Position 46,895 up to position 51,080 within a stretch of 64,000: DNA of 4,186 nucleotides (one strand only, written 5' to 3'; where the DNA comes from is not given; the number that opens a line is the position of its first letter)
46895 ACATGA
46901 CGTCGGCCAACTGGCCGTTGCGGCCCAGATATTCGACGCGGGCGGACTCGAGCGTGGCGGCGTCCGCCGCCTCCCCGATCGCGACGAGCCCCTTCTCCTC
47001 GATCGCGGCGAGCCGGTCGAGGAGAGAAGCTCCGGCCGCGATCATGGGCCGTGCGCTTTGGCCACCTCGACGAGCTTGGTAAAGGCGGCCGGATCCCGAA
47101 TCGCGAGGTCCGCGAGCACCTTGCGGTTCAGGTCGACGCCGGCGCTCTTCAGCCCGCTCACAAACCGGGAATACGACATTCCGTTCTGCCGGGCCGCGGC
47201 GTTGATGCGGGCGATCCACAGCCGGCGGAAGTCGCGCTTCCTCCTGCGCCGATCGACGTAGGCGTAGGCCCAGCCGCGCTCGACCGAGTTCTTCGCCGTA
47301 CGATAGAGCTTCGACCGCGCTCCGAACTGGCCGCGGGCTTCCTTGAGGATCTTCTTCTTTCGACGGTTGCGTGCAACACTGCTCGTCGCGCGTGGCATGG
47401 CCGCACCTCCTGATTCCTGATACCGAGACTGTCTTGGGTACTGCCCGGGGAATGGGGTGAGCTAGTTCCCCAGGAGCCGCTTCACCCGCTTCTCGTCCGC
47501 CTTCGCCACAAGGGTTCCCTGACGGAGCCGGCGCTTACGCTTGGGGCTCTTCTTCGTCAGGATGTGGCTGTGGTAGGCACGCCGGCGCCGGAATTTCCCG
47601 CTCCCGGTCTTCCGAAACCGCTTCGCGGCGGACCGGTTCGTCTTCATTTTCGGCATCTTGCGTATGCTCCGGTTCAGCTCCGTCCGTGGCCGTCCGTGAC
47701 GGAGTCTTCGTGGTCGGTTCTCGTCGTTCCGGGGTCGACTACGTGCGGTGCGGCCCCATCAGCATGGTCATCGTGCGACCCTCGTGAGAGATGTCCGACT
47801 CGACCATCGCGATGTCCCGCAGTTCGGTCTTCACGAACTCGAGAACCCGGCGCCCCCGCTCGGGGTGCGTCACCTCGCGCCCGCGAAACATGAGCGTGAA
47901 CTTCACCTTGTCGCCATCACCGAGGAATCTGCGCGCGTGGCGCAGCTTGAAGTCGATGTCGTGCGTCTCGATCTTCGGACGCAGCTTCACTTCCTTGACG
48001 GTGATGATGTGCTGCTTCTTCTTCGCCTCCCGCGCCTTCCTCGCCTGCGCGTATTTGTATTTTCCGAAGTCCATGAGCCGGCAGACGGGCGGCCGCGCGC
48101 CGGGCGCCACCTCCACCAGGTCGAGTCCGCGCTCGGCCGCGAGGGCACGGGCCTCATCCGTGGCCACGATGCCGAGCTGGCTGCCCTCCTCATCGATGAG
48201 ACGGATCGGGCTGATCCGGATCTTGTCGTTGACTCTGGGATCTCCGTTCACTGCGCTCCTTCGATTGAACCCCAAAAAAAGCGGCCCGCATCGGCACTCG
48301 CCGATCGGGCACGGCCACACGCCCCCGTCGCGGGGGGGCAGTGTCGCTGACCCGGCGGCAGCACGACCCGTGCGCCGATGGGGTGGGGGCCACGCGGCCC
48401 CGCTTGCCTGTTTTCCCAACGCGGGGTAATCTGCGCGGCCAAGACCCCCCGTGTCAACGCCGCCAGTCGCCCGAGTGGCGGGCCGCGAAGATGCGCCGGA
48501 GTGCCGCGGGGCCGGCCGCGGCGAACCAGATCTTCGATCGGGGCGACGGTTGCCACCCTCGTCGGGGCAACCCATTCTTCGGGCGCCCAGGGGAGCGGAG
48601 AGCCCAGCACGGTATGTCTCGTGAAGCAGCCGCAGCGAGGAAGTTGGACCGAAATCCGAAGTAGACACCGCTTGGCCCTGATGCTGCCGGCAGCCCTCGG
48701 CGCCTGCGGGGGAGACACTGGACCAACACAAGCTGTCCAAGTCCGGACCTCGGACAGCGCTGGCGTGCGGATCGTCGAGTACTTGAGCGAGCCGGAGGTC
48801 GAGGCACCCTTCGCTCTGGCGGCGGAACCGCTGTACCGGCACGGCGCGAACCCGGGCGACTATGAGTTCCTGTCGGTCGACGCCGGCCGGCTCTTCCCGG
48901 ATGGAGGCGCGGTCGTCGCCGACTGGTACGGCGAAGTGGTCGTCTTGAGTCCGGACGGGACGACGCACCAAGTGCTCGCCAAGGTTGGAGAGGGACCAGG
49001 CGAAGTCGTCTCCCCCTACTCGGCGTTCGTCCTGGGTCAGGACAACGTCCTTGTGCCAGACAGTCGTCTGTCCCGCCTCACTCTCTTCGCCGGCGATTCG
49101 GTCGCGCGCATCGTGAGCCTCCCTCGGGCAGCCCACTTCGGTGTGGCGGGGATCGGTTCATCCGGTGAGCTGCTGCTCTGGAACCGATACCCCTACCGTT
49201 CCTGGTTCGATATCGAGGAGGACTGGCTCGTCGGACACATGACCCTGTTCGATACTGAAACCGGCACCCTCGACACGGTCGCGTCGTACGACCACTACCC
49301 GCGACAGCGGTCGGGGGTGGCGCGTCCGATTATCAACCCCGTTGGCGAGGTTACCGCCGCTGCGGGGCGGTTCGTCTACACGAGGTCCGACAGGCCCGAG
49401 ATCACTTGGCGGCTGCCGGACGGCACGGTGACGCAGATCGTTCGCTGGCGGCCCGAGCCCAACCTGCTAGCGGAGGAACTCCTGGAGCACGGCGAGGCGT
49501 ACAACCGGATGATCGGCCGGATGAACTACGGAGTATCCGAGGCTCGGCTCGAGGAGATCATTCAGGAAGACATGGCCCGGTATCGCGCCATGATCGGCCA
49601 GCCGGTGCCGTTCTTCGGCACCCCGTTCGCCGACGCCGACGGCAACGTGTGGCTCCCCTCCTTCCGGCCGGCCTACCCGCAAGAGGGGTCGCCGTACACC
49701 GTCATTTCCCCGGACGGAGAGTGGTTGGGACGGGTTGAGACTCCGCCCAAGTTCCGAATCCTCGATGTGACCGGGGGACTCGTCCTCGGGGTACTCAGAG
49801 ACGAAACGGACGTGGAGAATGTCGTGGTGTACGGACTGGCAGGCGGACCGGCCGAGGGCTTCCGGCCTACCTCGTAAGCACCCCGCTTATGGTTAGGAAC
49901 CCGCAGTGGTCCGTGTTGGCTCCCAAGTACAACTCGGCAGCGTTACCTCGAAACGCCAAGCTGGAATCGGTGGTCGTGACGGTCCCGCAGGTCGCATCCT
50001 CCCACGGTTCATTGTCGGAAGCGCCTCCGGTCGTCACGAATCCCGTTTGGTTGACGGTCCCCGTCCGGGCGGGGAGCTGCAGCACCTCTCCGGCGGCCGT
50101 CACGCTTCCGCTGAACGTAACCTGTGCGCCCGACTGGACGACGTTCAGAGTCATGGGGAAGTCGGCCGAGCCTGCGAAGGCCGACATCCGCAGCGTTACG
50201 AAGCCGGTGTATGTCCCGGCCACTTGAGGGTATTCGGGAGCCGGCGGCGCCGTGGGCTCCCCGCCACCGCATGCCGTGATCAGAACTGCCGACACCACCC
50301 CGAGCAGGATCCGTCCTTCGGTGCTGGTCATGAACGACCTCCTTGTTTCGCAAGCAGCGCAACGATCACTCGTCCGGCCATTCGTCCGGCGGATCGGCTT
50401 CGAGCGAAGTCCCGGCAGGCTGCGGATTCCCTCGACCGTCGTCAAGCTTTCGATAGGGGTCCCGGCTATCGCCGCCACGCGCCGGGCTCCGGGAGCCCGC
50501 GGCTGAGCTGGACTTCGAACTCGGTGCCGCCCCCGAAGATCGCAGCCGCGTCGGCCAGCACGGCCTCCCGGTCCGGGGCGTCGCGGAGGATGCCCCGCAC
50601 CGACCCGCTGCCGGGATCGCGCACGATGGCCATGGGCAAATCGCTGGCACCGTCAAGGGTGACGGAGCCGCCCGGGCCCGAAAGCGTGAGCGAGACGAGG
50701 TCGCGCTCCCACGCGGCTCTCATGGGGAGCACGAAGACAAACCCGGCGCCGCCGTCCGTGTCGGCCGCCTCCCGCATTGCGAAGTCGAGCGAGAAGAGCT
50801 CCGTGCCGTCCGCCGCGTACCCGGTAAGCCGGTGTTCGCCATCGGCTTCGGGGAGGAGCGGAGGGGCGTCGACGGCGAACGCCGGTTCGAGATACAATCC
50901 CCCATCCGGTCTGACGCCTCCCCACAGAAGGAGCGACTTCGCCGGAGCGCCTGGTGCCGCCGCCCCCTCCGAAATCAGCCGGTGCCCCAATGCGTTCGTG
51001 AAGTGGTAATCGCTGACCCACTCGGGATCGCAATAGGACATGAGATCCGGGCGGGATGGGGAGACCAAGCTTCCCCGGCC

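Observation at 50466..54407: LRR-metzincin fusion lipoprotein with a plant-like LRR prefix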

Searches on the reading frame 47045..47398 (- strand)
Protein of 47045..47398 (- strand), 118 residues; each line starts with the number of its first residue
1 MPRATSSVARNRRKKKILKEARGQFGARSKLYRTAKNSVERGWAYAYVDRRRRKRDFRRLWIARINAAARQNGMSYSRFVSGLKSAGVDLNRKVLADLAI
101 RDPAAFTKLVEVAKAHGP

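Call 59: list_cluster_members(proteins=[window:47045-47398:-, window:47465-47656:-, window:43438-46014:-])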
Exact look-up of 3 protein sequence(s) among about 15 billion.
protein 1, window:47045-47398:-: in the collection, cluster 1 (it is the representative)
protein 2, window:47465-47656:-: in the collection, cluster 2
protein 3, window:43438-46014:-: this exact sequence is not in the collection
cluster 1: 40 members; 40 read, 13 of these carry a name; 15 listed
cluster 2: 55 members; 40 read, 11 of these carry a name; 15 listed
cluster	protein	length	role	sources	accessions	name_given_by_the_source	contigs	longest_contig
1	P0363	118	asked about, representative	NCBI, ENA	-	-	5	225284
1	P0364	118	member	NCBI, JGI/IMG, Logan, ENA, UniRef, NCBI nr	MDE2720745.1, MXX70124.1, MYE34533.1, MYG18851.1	MAG: 50S ribosomal protein L20 [Gemmatimonadales bacterium] | large subunit ribosomal protein L20 | 50S ribosomal protein L20 n=1 Tax=Candidatus Palauibacter TaxID=3056650 ...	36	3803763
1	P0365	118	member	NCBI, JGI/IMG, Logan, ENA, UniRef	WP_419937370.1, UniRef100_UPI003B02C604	50S ribosomal protein L20 [Candidatus Palauibacter sp.] | 50S ribosomal protein L20 n=1 Tax=Candidatus Palauibacter sp. TaxID=3101350 ...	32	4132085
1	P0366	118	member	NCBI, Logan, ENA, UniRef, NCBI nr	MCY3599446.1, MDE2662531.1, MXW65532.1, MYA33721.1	MAG: 50S ribosomal protein L20 [Gemmatimonadota bacterium] | 50S ribosomal protein L20 n=1 Tax=Candidatus Palauibacter TaxID=3056650 ... | 50S ribosomal protein L20 [Candidatus Palauibacter scopulicola]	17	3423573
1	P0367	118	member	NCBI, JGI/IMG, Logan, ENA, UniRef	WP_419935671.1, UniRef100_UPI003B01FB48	50S ribosomal protein L20 [Candidatus Palauibacter sp.] | large subunit ribosomal protein L20 | 50S ribosomal protein L20 n=1 Tax=Candidatus Palauibacter sp. TaxID=3101350 ...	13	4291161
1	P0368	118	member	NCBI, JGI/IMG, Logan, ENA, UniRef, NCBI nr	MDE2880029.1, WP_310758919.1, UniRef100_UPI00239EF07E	50S ribosomal protein L20 [Candidatus Palauibacter soopunensis] | large subunit ribosomal protein L20 | 50S ribosomal protein L20 n=1 Tax=Candidatus Palauibacter soopunensis TaxID=3056739 ...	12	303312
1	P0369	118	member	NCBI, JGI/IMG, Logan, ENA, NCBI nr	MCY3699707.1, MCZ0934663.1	MAG: 50S ribosomal protein L20 [Gemmatimonadetes bacterium] | 50S ribosomal protein L20 [Gemmatimonadota bacterium]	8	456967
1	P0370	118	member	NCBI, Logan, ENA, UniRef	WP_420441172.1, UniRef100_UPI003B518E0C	50S ribosomal protein L20 [Candidatus Palauibacter sp.] | 50S ribosomal protein L20 n=1 Tax=Candidatus Palauibacter sp. TaxID=3101350 ...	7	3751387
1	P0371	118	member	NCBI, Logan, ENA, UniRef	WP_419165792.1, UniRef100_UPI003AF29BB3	50S ribosomal protein L20 [Candidatus Palauibacter sp.] | 50S ribosomal protein L20 n=1 Tax=Candidatus Palauibacter sp. TaxID=3101350 ...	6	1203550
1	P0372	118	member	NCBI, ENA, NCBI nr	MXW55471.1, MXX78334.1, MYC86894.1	MAG: 50S ribosomal protein L20 [Gemmatimonadales bacterium] | 50S ribosomal protein L20 [Gemmatimonadales bacterium]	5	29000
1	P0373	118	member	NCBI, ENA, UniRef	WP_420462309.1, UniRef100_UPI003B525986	50S ribosomal protein L20 [Candidatus Palauibacter sp.] | 50S ribosomal protein L20 n=1 Tax=Candidatus Palauibacter sp. TaxID=3101350 ...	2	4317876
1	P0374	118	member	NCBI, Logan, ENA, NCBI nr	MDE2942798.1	MAG: 50S ribosomal protein L20 [Gemmatimonadota bacterium] | 50S ribosomal protein L20 [Gemmatimonadota bacterium]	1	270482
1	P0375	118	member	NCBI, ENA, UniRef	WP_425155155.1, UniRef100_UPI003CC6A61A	50S ribosomal protein L20 [Candidatus Palauibacter sp.] | 50S ribosomal protein L20 n=1 Tax=Candidatus Palauibacter sp. TaxID=3101350 ...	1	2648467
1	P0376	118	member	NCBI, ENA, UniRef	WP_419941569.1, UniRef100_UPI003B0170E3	50S ribosomal protein L20 [Candidatus Palauibacter sp.] | 50S ribosomal protein L20 n=1 Tax=Candidatus Palauibacter sp. TaxID=3101350 ...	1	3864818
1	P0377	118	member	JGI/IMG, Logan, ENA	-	-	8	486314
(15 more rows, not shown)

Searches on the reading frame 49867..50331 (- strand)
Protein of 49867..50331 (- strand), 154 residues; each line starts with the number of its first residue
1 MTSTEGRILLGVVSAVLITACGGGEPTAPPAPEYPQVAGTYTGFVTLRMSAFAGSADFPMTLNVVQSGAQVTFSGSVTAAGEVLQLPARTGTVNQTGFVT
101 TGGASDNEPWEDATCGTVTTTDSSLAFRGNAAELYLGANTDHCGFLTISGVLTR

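Call 74: search_protein_families(library=ncbifam, proteins=[window:49867-50331:-], max_evalue=1)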
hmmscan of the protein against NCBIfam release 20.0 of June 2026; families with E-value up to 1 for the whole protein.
window:49867-50331:- (154 aa): 1 family
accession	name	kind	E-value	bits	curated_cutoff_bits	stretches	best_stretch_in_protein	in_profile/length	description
NF058595.1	invert_tail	domain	0.0014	18.9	37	1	10-59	61-105/113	lipo-invert putative C-terminal anchoring domain-containing protein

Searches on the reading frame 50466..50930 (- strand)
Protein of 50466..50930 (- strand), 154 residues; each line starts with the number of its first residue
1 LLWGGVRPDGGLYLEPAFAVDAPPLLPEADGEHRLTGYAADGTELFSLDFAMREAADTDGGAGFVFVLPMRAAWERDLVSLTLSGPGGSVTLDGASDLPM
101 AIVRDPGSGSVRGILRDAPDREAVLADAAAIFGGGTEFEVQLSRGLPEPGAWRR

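Call 72: search_protein_families(library=pfam, proteins=[window:50466-50930:-], max_evalue=10)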
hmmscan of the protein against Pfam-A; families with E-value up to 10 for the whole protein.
window:50466-50930:- (154 aa): 0 families
